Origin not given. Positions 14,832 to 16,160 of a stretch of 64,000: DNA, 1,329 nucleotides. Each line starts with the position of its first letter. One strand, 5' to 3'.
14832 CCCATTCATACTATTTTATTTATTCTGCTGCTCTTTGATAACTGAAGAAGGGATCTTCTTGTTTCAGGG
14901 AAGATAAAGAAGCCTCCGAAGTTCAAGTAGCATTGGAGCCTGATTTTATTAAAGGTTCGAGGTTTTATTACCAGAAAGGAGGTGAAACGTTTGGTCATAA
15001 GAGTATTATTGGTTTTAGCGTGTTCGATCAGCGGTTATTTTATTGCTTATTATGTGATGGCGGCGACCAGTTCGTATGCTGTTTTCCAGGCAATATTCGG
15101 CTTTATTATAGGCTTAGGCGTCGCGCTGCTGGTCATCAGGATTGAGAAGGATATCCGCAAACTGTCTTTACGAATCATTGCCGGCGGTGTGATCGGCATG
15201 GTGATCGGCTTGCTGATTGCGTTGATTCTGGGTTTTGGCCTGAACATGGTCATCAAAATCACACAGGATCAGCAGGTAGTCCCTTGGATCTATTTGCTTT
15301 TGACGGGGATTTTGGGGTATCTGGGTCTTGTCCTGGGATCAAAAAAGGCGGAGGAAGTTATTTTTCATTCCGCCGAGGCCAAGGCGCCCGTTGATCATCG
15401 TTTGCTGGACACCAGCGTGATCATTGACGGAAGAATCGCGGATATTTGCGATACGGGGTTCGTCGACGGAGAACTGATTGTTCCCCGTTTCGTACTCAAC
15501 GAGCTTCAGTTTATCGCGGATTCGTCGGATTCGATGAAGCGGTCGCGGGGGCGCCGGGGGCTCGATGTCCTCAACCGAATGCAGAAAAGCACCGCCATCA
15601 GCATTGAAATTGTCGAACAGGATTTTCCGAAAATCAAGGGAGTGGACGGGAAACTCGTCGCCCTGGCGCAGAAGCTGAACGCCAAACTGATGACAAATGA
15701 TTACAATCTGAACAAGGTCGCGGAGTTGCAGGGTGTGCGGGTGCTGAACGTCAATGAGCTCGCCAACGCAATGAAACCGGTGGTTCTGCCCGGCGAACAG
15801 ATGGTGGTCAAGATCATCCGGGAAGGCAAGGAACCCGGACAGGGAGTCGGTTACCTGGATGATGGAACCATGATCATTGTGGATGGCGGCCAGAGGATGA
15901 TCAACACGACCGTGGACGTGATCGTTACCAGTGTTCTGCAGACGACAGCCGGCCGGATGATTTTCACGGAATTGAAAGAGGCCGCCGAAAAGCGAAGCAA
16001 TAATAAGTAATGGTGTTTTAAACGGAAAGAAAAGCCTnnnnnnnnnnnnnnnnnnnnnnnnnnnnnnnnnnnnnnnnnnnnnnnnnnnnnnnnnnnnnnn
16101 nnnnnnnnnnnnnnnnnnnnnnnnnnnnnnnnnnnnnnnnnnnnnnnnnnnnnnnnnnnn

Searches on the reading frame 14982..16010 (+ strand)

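Call 55: search_protein_families(library=pfam, proteins=[window:14982-16010:+], max_evalue=0.001)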
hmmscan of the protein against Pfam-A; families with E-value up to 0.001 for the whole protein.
window:14982-16010:+ (342 aa): 3 families
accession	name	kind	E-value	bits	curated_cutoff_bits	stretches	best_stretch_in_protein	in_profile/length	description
PF01850.27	PIN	-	3.2e-08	34.6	23.6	1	141-248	2-119/120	PIN domain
PF01938.26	TRAM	-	3.3e-05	24.1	21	1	270-320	4-53/61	TRAM domain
PF18477.7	PIN_9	-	0.00013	22.6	26.3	1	164-256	30-112/116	PIN like domain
